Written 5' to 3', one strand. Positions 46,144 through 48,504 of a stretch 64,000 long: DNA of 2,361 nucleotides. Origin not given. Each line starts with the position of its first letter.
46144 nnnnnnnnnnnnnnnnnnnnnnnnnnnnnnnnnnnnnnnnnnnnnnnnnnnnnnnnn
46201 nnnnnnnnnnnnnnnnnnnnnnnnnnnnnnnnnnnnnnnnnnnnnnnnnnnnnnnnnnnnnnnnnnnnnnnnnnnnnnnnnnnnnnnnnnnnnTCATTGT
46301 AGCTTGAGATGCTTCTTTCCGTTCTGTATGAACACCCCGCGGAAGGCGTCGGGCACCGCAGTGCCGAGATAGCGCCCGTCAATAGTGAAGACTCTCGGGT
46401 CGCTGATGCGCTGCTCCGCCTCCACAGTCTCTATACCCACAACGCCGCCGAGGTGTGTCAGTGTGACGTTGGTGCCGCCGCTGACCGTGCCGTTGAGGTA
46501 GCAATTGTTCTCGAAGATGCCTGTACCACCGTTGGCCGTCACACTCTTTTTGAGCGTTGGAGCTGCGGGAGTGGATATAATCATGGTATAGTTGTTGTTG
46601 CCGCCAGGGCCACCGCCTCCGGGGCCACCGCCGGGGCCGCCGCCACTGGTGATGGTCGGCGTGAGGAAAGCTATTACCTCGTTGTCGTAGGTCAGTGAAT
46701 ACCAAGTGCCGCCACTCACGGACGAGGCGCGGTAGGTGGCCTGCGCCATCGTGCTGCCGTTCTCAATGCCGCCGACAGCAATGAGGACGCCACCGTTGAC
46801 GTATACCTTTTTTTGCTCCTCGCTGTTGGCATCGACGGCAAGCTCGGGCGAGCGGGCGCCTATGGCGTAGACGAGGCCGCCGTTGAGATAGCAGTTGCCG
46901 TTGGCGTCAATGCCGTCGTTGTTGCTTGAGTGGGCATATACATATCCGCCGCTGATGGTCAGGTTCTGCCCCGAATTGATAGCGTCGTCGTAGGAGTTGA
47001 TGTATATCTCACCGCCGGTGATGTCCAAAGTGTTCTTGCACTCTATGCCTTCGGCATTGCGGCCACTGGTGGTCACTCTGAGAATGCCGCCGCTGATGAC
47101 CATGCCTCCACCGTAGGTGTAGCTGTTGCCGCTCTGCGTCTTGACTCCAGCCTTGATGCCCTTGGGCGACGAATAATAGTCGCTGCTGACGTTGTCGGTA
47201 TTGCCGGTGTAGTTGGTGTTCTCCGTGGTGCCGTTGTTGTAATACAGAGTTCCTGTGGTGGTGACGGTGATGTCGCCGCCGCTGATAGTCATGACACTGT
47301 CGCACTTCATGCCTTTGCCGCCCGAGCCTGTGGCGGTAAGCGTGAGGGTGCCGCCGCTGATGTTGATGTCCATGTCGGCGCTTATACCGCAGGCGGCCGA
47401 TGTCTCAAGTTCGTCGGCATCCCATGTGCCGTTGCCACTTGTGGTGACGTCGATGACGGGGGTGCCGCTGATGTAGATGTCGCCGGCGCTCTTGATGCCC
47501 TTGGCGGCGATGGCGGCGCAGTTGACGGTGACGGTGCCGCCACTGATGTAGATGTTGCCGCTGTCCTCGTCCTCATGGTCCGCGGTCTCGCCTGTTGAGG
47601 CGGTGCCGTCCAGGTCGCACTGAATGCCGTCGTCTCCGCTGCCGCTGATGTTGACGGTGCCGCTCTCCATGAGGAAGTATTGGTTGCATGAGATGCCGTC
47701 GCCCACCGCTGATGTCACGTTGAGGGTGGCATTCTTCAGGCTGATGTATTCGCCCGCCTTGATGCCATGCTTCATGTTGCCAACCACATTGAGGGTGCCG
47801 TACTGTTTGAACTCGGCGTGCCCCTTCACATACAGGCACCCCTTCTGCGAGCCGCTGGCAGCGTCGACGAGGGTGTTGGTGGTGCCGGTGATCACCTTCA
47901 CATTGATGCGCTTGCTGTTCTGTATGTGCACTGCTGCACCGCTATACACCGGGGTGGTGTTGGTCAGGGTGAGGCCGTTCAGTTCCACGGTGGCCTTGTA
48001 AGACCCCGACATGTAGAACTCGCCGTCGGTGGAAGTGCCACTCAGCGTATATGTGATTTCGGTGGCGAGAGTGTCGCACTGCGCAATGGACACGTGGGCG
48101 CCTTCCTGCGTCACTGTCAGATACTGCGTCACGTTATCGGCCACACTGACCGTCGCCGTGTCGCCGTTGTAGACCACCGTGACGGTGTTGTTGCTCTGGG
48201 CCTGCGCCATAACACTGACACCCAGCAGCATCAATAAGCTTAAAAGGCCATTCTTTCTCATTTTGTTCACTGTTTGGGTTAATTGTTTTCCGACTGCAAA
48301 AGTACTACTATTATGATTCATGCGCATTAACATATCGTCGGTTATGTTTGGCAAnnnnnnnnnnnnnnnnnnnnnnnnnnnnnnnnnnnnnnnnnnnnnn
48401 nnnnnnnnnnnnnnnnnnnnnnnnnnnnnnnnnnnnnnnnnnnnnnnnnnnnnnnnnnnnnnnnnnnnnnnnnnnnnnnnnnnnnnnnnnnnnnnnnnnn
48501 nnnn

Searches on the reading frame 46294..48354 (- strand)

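Call 37: search_protein_families(library=pfam, proteins=[window:46294-48354:-], max_evalue=0.01)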
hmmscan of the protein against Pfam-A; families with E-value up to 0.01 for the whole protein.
window:46294-48354:- (686 aa): 1 family
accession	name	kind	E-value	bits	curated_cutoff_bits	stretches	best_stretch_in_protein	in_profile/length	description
PF14262.12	Cthe_2159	-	9.9e-50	169.7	25.8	2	95-367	6-259/262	Carbohydrate-binding domain-containing protein Cthe_2159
